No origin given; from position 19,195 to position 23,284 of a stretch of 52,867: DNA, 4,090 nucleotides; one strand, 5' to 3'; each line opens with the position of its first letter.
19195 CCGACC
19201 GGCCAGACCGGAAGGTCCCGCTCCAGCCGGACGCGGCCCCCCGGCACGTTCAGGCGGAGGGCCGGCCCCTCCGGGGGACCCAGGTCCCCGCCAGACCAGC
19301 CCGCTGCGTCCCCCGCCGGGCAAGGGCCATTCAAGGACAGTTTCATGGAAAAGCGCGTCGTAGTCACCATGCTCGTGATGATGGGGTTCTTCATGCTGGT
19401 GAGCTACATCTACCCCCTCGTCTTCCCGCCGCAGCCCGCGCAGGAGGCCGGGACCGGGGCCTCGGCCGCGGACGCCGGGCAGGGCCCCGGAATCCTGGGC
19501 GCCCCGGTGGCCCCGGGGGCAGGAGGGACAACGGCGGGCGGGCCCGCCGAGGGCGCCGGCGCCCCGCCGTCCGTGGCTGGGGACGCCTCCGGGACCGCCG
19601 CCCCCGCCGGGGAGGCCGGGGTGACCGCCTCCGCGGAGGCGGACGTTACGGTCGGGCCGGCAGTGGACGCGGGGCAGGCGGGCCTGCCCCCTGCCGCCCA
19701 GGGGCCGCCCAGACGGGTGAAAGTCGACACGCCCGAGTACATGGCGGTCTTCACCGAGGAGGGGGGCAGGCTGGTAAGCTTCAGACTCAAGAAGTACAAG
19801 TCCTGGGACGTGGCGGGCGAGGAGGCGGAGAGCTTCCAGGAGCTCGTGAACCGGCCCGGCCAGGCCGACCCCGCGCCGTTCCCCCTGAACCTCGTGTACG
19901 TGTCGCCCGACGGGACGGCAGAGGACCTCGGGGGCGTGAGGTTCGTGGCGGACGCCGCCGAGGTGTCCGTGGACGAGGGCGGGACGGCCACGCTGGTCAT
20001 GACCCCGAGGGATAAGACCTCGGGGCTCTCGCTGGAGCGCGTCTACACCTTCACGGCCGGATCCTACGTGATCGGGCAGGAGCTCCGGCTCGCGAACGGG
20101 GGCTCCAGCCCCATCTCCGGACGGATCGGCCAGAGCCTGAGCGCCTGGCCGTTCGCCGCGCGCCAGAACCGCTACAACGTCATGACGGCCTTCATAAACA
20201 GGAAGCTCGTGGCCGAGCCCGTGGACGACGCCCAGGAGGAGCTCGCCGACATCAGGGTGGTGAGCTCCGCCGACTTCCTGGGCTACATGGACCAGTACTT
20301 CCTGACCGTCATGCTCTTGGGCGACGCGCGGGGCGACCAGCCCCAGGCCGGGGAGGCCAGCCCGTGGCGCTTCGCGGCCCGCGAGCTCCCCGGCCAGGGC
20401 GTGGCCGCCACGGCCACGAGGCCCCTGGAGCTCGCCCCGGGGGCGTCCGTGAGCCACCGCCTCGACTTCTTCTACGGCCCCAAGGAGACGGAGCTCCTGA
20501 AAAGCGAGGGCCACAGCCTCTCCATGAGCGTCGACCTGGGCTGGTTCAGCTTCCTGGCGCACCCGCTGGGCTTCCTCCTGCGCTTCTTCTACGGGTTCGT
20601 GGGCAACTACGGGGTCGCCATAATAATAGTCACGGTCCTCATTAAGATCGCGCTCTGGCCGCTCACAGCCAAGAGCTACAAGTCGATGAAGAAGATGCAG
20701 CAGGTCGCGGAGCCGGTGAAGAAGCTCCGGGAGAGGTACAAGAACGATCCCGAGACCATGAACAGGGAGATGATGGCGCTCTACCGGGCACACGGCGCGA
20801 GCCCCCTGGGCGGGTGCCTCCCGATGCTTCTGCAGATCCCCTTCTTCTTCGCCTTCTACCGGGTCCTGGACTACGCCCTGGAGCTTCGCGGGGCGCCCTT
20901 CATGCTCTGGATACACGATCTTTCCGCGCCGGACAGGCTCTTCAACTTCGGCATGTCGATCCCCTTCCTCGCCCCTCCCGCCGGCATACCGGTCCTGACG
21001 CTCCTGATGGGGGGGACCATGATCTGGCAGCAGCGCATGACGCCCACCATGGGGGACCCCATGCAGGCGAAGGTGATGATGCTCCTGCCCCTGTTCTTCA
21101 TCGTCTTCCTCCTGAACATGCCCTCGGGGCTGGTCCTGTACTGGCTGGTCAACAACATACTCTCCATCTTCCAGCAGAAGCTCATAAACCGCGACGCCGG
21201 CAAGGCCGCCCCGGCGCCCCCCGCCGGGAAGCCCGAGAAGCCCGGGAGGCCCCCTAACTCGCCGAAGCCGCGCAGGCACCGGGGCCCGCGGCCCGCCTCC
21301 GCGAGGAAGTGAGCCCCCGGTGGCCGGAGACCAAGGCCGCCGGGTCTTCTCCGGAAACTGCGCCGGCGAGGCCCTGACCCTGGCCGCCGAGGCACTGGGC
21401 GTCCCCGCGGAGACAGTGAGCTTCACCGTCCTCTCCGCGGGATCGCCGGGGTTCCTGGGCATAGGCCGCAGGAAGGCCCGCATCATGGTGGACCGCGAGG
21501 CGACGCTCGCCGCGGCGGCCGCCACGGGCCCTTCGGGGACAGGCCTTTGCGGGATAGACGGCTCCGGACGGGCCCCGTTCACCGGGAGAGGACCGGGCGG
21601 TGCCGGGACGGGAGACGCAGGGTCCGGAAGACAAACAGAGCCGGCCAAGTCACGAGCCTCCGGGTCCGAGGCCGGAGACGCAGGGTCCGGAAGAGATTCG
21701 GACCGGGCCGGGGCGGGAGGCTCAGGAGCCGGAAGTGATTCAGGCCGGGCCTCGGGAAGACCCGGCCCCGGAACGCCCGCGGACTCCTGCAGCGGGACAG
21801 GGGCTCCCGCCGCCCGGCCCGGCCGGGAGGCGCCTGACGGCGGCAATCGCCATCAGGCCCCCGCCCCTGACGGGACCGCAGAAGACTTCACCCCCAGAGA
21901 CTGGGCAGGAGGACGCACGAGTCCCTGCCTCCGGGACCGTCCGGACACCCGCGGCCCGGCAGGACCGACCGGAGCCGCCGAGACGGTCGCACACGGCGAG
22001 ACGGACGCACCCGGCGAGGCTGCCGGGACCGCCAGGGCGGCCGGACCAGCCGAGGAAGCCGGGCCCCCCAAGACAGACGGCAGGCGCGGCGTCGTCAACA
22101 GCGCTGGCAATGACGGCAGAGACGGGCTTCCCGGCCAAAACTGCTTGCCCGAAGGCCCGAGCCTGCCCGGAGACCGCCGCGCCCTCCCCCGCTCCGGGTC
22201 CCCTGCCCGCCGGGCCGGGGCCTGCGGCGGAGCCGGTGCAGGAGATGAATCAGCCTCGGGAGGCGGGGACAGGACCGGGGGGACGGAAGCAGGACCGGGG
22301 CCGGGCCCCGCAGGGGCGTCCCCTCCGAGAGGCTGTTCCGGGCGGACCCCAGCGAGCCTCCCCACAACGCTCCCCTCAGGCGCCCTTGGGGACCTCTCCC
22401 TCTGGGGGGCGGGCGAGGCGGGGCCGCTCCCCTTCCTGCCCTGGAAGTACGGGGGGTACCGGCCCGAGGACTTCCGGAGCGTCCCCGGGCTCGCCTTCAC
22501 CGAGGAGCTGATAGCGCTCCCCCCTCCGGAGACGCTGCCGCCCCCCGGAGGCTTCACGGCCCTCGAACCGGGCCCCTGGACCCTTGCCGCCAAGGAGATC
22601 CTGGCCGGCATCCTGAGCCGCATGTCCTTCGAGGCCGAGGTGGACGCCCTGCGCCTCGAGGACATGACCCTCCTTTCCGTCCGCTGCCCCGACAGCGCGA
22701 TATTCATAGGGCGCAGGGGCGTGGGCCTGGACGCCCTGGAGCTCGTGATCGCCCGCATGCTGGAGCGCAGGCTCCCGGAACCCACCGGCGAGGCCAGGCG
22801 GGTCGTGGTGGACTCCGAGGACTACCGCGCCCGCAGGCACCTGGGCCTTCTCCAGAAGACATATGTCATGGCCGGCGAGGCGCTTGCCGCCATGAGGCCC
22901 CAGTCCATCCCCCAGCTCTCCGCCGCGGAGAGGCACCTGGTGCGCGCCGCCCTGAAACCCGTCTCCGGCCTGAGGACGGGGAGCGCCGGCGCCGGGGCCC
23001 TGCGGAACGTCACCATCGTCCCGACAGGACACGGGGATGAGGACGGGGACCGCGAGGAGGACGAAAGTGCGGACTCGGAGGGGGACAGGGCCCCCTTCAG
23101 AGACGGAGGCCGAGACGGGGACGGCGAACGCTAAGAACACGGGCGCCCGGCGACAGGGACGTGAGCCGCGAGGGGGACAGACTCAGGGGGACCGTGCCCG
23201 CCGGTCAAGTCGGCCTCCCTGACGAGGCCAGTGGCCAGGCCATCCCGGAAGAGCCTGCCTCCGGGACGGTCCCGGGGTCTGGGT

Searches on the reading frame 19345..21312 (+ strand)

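Call 84: search_protein_families(library=pfam, proteins=[window:19345-21312:+], max_evalue=0.0001)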
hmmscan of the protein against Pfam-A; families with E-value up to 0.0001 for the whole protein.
window:19345-21312:+ (655 aa): 3 families
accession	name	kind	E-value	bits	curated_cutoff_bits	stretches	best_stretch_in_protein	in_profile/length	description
PF02096.25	60KD_IMP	-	6.5e-61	205.5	35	1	422-616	1-163/163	60Kd inner membrane protein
PF14849.12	YidC_periplas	-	1.7e-29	104.1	24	1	124-408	1-280/283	YidC periplasmic domain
PF00558.24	Vpu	-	5.3e-05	23.4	24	0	422-465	7-50/81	Vpu protein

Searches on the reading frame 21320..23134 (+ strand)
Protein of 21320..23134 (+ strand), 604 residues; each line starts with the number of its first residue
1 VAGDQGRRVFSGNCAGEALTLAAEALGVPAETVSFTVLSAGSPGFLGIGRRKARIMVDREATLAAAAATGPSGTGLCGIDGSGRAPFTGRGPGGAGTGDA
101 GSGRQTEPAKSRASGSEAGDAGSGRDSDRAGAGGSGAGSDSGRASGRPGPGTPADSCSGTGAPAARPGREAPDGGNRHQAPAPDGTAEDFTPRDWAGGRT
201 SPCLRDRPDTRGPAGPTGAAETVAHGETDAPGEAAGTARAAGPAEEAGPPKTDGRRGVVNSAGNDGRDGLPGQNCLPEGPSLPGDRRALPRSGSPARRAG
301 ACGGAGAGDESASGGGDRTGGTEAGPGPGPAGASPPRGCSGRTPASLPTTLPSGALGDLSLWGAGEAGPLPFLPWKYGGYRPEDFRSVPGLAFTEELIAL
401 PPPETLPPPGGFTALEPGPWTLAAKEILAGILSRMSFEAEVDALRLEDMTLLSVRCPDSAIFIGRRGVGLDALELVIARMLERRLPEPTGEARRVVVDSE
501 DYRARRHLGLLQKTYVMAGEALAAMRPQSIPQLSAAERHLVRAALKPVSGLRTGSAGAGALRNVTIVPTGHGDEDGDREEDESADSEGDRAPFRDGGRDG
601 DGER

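Call 84: search_protein_families(library=pfam, proteins=[window:21320-23134:+], max_evalue=0.0001)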
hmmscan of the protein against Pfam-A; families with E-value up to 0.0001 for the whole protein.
window:21320-23134:+ (604 aa): 1 family
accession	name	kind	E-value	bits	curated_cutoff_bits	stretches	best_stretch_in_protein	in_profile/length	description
PF14804.11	Jag_N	-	1.7e-10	41.6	25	1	16-57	7-48/50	Jag N-terminus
